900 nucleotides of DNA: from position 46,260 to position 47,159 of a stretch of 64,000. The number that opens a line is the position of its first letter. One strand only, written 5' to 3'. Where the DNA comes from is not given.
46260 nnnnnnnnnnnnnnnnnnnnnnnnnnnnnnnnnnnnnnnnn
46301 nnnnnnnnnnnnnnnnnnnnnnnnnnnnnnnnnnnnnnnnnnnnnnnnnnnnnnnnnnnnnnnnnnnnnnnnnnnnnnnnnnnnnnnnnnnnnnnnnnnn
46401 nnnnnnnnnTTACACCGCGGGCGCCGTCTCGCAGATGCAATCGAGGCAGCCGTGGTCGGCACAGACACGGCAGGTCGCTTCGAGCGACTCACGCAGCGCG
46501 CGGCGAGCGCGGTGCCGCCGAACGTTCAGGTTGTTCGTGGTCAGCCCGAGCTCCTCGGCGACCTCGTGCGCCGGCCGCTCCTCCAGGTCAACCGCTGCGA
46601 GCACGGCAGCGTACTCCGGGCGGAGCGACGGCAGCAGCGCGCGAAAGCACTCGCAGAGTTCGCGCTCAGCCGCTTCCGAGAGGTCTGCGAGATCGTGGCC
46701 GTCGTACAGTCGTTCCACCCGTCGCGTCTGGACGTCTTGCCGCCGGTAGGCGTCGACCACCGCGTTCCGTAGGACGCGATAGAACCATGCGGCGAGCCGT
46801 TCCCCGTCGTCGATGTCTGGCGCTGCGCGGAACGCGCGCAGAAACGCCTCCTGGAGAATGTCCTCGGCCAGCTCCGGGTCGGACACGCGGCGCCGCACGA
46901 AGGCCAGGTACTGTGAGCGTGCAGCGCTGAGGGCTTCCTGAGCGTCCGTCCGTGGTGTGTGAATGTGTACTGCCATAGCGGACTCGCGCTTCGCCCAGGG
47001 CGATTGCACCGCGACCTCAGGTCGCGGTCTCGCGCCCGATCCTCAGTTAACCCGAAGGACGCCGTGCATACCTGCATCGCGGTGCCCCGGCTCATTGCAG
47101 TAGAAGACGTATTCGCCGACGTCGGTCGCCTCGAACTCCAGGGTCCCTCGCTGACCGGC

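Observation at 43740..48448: Copper cluster led by a CorE-like ECF sigma factor with a Cys-rich C-terminal sensor tail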

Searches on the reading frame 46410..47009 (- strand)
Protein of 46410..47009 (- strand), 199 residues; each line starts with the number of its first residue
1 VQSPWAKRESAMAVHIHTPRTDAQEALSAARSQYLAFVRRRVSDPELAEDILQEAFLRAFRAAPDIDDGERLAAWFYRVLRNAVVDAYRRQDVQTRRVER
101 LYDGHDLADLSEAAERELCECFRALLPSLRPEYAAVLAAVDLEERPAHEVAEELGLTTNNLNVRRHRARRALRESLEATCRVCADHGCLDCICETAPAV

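Call 3: search_protein_families(library=pfam, proteins=[window:46410-47009:-], max_evalue=0.01)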
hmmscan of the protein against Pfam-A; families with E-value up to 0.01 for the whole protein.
window:46410-47009:- (199 aa): 3 families
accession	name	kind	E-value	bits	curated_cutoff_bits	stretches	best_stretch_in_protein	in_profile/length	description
PF04542.20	Sigma70_r2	-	4.7e-15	55.6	24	1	32-92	7-69/71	Sigma-70 region 2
PF08281.18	Sigma70_r4_2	-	3.7e-09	36.5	25.7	1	120-172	2-54/54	Sigma-70, region 4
PF04545.22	Sigma70_r4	-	5.3e-05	23.1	24.1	1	126-174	2-50/50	Sigma-70, region 4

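Call 4: search_protein_families(library=ncbifam, proteins=[window:46410-47009:-], max_evalue=0.01)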
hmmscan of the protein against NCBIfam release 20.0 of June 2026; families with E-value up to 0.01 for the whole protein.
window:46410-47009:- (199 aa): 73 families (the best 25 are shown)
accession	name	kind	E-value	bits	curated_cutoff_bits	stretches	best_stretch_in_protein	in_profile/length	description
TIGR02959.1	SigZ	equivalog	5e-31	107.8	168.65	1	31-186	5-158/170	RNA polymerase sigma factor SigZ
NF007215.0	PRK09637.1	equivalog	1.5e-29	103.3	212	1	31-186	11-164/181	RNA polymerase sigma factor SigZ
TIGR02937.1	sigma70-ECF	superfamily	1.3e-21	77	42.9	1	29-176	9-165/165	sigma-70 family RNA polymerase sigma factor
NF058625.1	sigma_PG0214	equivalog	7.7e-20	71.3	130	1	29-178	12-163/170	GFO_1088 family ECF-type sigma factor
TIGR02985.1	Sig70_bacteroi1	subfamily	2.4e-18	66.9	126.4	1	32-176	12-162/162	RNA polymerase sigma-70 factor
TIGR02950.1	SigM_subfam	subfamily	2.9e-18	66.2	147.95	1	35-176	14-158/159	RNA polymerase sigma factor, SigM family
NF009171.0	PRK12518.1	equivalog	1.9e-17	63.7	208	1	41-178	46-186/191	RNA polymerase sigma factor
NF009184.0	PRK12532.1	equivalog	2.6e-16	60.1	276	2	25-108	9-92/195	RNA polymerase sigma factor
TIGR02943.1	Sig70_famx1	hypoth_equivalog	3.1e-16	59.7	162.2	2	23-105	4-85/188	RNA polymerase sigma-70 factor, TIGR02943 family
NF009196.0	PRK12544.1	equivalog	4.1e-16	59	287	2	26-110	23-107/208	RNA polymerase factor sigma-70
NF007227.0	PRK09645.1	subfamily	1.6e-15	57.4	202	1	34-178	26-172/177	sigma-70 family RNA polymerase sigma factor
NF008888.0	PRK11922.1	equivalog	1e-14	54.7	204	1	9-179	17-199/231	RNA polymerase sigma factor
TIGR02947.1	SigH_actino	hypoth_equivalog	3.8e-14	52.8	251.55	1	33-178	24-181/193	RNA polymerase sigma-70 factor, TIGR02947 family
NF009182.0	PRK12530.1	subfamily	4.2e-14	52.4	264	1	24-92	12-80/193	RNA polymerase sigma factor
TIGR02989.1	Sig-70_gvs1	subfamily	9.3e-14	51.7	124.55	1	25-174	5-156/158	RNA polymerase sigma-70 factor, Rhodopirellula/Verrucomicrobium family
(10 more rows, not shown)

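Call 11: find_homologous_proteins(query=window:46410-46976:-, max_evalue=0.00001)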
Query window:46410-46976:- (188 aa): 1782 proteins with E <= 0.00001 among 3388 candidates; the best 120 are listed.
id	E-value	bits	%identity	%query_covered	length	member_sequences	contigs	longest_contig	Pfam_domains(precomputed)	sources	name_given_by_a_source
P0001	4.5e-116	403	100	100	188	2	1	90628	PF04542.21,PF08281.19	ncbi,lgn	-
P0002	4.9e-98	344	88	98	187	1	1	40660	PF04542.21,PF08281.19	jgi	-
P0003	1.0e-95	337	83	100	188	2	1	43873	PF04542.21,PF08281.19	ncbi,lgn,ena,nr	ncbi:MAG: RNA polymerase subunit sigma-70 [Chloroflexi bacterium HGW-Chloroflexi-9]|nr:MAG: RNA poly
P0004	8.3e-95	334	82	100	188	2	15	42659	PF04542.21,PF08281.19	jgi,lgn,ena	jgi:RNA polymerase sigma-70 factor (ECF subfamily)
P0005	5.1e-94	331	83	98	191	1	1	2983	PF04542.21,PF08281.19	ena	-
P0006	2.2e-93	329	81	100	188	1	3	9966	PF04542.21,PF08281.19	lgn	-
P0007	9.9e-93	327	82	100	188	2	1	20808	PF04542.21,PF08281.19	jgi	jgi:RNA polymerase sigma-70 factor (ECF subfamily)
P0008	1.2e-92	327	79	100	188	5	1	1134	PF04542.21,PF08281.19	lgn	-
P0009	3.0e-92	325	79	100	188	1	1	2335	PF04542.21,PF08281.19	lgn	-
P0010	4.0e-92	325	81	100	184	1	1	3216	PF04542.21,PF08281.19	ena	-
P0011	5.3e-92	325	81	100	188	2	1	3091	PF04542.21,PF08281.19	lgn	-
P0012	1.7e-91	323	80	100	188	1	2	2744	PF04542.21,PF08281.19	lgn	-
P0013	4.4e-89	315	79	100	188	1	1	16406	PF04542.21,PF08281.19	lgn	-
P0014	5.1e-89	315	78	100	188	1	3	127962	PF04542.21,PF08281.19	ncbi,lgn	ncbi:MAG: hypothetical protein AMXMBFR23_20110 [Chloroflexota bacterium]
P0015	8.1e-88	311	79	100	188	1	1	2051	PF04542.21,PF08281.19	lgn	-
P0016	1.4e-87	310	77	100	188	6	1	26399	PF04542.21,PF08281.19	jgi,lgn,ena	-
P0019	3.4e-79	283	70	100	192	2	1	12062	PF04542.21,PF08281.19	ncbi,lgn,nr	ncbi:MAG: sigma-70 family RNA polymerase sigma factor [Dehalococcoidia bacterium]|nr:sigma-70 family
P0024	3.6e-65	237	61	99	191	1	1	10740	PF07638.18,PF04542.21,PF08281.19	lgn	-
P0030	2.9e-61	224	61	100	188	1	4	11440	PF04542.21,PF08281.19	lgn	-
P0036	1.5e-57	212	56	95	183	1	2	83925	PF04542.21,PF08281.19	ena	-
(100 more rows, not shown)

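Call 17: find_related_loci(query=A1, collection=genome_contigs, flank=8000)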
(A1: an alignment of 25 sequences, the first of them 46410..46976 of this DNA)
Query A1 (188 aa) in genome_contigs; peptide patterns used: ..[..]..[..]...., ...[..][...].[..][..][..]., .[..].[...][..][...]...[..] (x = any residue, [..] = any of these).
600 stretches matched a pattern (row limit reached: there are more); 313 encode a relative of the query (tblastn E <= 1e-3); the best 80 are kept; 80 distinct loci.
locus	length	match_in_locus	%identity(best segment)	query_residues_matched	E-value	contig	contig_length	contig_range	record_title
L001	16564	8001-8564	77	1-188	2e-86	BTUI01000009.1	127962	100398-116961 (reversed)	MAG: Chloroflexota bacterium AMX-MBFR-23 DNA, sequence09, whole genome shotgun sequence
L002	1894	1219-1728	45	12-182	5e-47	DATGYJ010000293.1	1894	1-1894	MAG TPA_asm: Anaerolineales bacterium isolate SMAG_U10632 k141_276979, whole genome shotgun sequence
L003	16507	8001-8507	47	14-182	6e-46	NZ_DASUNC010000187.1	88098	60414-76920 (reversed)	MAG: Archangium sp. isolate SMAG_U1589 k141_403234, whole genome shotgun sequence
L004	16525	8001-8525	47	9-183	2e-45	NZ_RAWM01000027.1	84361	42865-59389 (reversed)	Corallococcus interemptor strain AB047A NODE_27_84361_cov_76.2391_ID_7973, whole genome shotgun sequence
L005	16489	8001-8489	45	21-184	1e-44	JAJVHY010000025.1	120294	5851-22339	MAG: Verrucomicrobiia bacterium isolate Bin_23R c_000000000741, whole genome shotgun sequence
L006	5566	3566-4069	48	9-177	3e-43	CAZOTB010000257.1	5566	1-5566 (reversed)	MAG TPA_asm: uncultured Verrucomicrobiota bacterium isolate binchicken_co107_139 genome assembly, contig: NODE_30087_len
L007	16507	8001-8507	45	14-182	1e-43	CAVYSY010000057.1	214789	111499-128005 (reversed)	MAG: uncultured delta proteobacterium isolate MFD05674.bin.2.184 genome assembly, contig: contig_99235, whole genome sho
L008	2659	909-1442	40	10-182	7e-41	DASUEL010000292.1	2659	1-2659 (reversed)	MAG TPA_asm: Bdellovibrionales bacterium isolate SMAG_U1352 k141_1775401, whole genome shotgun sequence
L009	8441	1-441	46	39-184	6e-38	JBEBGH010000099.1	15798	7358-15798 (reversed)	MAG: Pirellulaceae bacterium isolate ASF_17 NODE_1931_length_15798_cov_3.323715, whole genome shotgun sequence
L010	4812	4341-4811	43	23-174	4e-37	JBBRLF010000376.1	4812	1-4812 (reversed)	MAG: candidate division WWE3 bacterium isolate La1_concoct.242 LA1C_C.242_k141_1646670L_4812_cov_8.0000, whole genome sh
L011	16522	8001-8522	41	15-185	2e-36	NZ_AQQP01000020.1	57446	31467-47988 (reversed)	Phaeobacter sp. 22II1-1F12B contig20, whole genome shotgun sequence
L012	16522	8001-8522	41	15-185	2e-36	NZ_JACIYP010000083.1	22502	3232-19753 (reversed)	MAG: Hoeflea sp. isolate MAG-81 Hoeflea_C3_bin39_Scaffold_83, whole genome shotgun sequence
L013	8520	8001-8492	39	23-183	4e-31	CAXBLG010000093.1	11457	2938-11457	MAG TPA_asm: uncultured Rhodospirillaceae bacterium isolate ERR2762135_binner13_Refined_22 genome assembly, contig: ERZ3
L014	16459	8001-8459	31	29-165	2e-15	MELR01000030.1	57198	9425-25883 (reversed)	MAG: Actinobacteria bacterium RBG_16_68_21 RBG_16_scaffold_836, whole genome shotgun sequence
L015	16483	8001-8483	29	29-177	2e-14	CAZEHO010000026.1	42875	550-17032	MAG TPA_asm: uncultured Acidimicrobiia bacterium isolate SRP167671_co1_189 genome assembly, contig: NODE_975_length_4287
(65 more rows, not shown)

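Call 22: find_related_loci(query=window:46410-46976:-, collection=metagenome_contigs, flank=6000)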
Query window:46410-46976:- (188 aa) in metagenome_contigs; peptide patterns used: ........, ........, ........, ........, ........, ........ (x = any residue, [..] = any of these).
600 stretches matched a pattern (row limit reached: there are more); 469 encode a relative of the query (tblastn E <= 1e-3); the best 80 are kept; 80 distinct loci.
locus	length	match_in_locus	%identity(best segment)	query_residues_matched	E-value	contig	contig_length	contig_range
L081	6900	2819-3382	82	1-188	6e-92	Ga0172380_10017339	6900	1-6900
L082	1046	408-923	48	14-184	2e-49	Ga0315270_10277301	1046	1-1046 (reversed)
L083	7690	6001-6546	46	6-188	2e-45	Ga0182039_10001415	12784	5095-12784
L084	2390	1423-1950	48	6-182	2e-45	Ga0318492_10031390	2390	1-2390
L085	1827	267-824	42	1-185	8e-44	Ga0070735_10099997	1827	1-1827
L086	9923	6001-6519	44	13-183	3e-43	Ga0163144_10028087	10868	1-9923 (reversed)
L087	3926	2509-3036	44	7-184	1e-42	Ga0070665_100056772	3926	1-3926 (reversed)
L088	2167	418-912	46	22-185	5e-43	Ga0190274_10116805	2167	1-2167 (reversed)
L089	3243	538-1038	45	22-187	2e-42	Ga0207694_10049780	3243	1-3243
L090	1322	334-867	45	8-182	1e-43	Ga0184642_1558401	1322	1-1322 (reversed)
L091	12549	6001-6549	44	5-183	3e-42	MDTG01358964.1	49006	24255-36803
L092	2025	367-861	45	22-186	2e-42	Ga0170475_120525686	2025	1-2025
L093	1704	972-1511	42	10-188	4e-43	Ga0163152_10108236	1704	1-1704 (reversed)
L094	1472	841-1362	45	11-182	8e-43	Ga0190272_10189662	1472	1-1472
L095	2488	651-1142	45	22-183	3e-42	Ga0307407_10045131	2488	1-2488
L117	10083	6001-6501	44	22-187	5e-41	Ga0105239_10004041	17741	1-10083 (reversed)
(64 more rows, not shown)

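Call 25: find_encoding_contigs(protein=P0002, flank=6000, max_places=2)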
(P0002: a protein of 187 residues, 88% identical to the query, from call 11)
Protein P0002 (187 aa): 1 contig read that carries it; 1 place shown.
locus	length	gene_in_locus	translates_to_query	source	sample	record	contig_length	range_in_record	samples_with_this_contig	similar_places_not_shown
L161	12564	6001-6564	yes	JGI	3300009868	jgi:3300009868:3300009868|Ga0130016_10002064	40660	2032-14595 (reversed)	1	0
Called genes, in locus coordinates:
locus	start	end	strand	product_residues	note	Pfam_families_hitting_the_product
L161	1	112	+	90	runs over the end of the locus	PF00023:Ank (faint), PF13637:Ank_4 (weak)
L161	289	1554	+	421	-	PF02515:CoA_transf_3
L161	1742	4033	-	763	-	-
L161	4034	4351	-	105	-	-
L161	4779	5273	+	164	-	-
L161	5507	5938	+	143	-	PF13473:Cupredoxin_1 (weak), PF00127:Copper-bind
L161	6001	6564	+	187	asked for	PF04542:Sigma70_r2, PF08281:Sigma70_r4_2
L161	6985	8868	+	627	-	PF00122:E1-E2_ATPase, PF00702:Hydrolase, PF12710:HAD (weak)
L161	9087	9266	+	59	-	-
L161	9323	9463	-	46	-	-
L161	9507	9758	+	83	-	-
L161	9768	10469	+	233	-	PF02586:SRAP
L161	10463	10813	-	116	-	-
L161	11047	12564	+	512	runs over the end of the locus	PF13487:HD_5 (weak), PF01966:HD, PF13487:HD_5, PF00196:GerE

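Call 26: find_encoding_contigs(protein=P0003, flank=6000, max_places=2)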
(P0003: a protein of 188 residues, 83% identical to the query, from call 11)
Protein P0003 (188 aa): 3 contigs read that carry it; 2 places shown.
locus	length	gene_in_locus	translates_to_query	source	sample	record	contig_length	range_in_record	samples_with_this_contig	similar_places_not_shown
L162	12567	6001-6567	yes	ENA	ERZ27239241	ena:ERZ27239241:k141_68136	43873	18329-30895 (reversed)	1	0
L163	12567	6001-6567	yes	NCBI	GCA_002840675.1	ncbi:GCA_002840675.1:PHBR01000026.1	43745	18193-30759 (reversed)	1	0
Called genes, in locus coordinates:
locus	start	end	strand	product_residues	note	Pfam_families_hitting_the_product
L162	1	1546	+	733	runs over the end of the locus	PF00486:Trans_reg_C, PF03704:BTAD, PF13424:TPR_12 (faint)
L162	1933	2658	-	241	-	-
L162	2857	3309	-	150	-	PF13473:Cupredoxin_1 (weak)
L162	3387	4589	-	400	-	-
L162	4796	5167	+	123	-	-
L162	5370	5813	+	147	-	PF13473:Cupredoxin_1 (weak), PF00127:Copper-bind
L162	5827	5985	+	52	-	-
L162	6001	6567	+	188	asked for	PF04542:Sigma70_r2, PF08281:Sigma70_r4_2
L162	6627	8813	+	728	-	PF00122:E1-E2_ATPase, PF00702:Hydrolase, PF12710:HAD (weak)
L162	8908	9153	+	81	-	-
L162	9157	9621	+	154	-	PF13442:Cytochrome_CBB3, PF00034:Cytochrom_C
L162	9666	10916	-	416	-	PF02515:CoA_transf_3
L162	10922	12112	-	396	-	PF02515:CoA_transf_3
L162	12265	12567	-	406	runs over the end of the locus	PF02771:Acyl-CoA_dh_N, PF02770:Acyl-CoA_dh_M, PF00441:Acyl-CoA_dh_1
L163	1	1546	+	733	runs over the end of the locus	PF00486:Trans_reg_C, PF03704:BTAD, PF13424:TPR_12 (faint)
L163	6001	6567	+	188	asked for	PF04542:Sigma70_r2, PF08281:Sigma70_r4_2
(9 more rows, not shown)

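Call 27: find_encoding_contigs(protein=P0004, flank=6000, max_places=3)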
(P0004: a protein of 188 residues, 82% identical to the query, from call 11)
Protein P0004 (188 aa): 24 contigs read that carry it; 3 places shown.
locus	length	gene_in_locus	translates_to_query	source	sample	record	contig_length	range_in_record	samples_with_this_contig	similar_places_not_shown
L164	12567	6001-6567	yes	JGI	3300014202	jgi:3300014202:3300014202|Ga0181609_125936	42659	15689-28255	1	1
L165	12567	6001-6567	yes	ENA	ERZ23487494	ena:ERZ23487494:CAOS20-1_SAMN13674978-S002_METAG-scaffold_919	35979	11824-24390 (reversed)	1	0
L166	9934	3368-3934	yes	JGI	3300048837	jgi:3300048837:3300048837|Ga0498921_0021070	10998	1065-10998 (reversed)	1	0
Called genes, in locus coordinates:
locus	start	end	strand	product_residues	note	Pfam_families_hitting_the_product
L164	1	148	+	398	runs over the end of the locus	PF00512:HisKA, PF02518:HATPase_c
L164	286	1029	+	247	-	PF01988:VIT1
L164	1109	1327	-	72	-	PF11303:DUF3105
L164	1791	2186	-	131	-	PF01638:HxlR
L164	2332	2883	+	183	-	PF04264:YceI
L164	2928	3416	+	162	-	PF00903:Glyoxalase, PF18029:Glyoxalase_6 (weak)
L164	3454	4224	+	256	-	PF00106:adh_short, PF08659:KR, PF13561:adh_short_C2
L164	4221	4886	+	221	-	PF10727:Rossmann-like, PF01210:NAD_Gly3P_dh_N (faint), PF03446:NAD_binding_2, PF03807:F420_oxidored, PF02153:PDH_N (weak)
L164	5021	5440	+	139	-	PF13473:Cupredoxin_1 (faint), PF00127:Copper-bind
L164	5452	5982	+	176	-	PF00403:HMA (weak)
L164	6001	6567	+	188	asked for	PF04542:Sigma70_r2, PF08281:Sigma70_r4_2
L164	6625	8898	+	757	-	PF00122:E1-E2_ATPase, PF00702:Hydrolase, PF12710:HAD (weak), PF08282:Hydrolase_3 (faint)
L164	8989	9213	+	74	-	-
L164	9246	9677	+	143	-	PF13442:Cytochrome_CBB3, PF00034:Cytochrom_C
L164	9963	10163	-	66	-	PF09678:Caa3_CtaG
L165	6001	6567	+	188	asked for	PF04542:Sigma70_r2, PF08281:Sigma70_r4_2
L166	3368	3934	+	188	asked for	PF04542:Sigma70_r2, PF08281:Sigma70_r4_2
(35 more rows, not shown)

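Call 28: find_encoding_contigs(protein=P0016, flank=6000, max_places=2)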
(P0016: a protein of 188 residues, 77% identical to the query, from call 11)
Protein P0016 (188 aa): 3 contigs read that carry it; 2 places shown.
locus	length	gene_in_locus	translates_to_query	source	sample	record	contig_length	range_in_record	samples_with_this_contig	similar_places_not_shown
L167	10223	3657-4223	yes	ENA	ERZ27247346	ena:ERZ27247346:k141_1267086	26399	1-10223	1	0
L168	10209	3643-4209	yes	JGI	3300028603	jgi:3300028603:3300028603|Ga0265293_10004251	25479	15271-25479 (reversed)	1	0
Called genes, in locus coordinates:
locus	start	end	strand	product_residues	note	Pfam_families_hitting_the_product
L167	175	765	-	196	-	-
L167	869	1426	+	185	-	PF00239:Resolvase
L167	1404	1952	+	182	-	PF07508:Recombinase, PF13408:Zn_ribbon_recom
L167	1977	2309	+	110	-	-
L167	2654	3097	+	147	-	PF13473:Cupredoxin_1 (weak), PF07731:Cu-oxidase_2 (faint), PF00127:Copper-bind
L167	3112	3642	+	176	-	PF00403:HMA (weak)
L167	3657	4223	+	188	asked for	PF04542:Sigma70_r2, PF08281:Sigma70_r4_2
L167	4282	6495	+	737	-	PF00122:E1-E2_ATPase, PF00702:Hydrolase, PF12710:HAD (weak)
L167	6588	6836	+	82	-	-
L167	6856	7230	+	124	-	PF00034:Cytochrom_C, PF13442:Cytochrome_CBB3 (weak)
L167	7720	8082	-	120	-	-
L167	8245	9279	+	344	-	PF13560:HTH_31, PF01381:HTH_3 (weak), PF17765:MLTR_LBD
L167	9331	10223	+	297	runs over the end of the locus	PF00248:Aldo_ket_red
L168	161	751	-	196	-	-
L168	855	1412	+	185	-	PF00239:Resolvase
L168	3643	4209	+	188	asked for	PF04542:Sigma70_r2, PF08281:Sigma70_r4_2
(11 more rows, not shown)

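Call 32: search_protein_families(library=pfam, proteins=[L081:2270-2800:+, L081:5807-6031:+, L162:8908-9153:+], max_evalue=5)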
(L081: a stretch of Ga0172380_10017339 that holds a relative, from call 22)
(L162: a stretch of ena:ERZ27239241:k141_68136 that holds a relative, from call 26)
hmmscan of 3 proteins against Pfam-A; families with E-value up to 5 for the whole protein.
L081:2270-2800:+ (176 aa): 1 family
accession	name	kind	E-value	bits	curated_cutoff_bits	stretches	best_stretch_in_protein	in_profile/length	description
PF00403.32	HMA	-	4.9e-06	27.3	24.8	1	8-47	5-44/62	Heavy-metal-associated domain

L081:5807-6031:+ (74 aa): 0 families

L162:8908-9153:+ (81 aa): 2 families
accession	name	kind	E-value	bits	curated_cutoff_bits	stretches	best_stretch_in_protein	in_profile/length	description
PF09851.14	SHOCT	-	0.021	15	27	1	49-74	2-27/28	Short C-terminal domain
PF13400.11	Tad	-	0.16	12.7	22.3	1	15-55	2-42/47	Putative Flp pilus-assembly TadE/G-like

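Call 33: search_solved_structures(query=A1, max_evalue=0.001, show_alignments=1)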
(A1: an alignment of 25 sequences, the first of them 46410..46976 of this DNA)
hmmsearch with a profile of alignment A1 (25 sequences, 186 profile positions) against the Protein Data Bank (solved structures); distinct sequences matched with E-value up to 0.001: 21.
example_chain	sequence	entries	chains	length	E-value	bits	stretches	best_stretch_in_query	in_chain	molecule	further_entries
6dv9_F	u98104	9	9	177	8.6e-17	64.7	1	9-165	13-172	ECF RNA polymerase sigma factor SigL | RNA polymerase sigma factor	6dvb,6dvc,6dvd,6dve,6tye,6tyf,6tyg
6jcy_F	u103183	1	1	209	7e-14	55.2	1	30-166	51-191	ECF RNA polymerase sigma factor SigH,ECF RNA polymerase sigma factor SigE,ECF RNA polymera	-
5zx2_F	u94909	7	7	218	2.2e-12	50.3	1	31-166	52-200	ECF RNA polymerase sigma factor SigH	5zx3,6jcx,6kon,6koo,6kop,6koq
9m9d_F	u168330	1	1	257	2.4e-12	50.2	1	27-167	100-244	ECF RNA polymerase sigma factor SigE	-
9m9e_F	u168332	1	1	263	2.6e-12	50.1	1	27-167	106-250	ECF RNA polymerase sigma factor SigE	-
9m98_F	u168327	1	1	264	2.6e-12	50.1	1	27-167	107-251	ECF RNA polymerase sigma factor SigE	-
5uxx_A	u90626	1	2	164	1.9e-11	47.3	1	27-164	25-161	RNA polymerase sigma factor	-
5wuq_A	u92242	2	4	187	7e-11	45.4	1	17-164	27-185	ECF RNA polymerase sigma factor SigW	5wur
6in7_B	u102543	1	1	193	3.8e-09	39.8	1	14-164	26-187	RNA polymerase sigma-H factor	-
8z6g_B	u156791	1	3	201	4.3e-09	39.6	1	14-164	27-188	RNA polymerase sigma factor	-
1h3l_A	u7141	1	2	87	5.4e-09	39.3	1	26-81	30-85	RNA POLYMERASE SIGMA FACTOR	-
7qh5_A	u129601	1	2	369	8.4e-09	38.7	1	17-73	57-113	RNA polymerase sigma factor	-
1or7_A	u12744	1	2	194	6.8e-08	35.7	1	14-164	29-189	RNA polymerase sigma-E factor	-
6jbq_F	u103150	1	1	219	1e-07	35.2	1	14-164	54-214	ECF RNA polymerase sigma-E factor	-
6dxo_A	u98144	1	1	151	6.8e-07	32.4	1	15-79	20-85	RNA polymerase ECF-subfamily sigma factor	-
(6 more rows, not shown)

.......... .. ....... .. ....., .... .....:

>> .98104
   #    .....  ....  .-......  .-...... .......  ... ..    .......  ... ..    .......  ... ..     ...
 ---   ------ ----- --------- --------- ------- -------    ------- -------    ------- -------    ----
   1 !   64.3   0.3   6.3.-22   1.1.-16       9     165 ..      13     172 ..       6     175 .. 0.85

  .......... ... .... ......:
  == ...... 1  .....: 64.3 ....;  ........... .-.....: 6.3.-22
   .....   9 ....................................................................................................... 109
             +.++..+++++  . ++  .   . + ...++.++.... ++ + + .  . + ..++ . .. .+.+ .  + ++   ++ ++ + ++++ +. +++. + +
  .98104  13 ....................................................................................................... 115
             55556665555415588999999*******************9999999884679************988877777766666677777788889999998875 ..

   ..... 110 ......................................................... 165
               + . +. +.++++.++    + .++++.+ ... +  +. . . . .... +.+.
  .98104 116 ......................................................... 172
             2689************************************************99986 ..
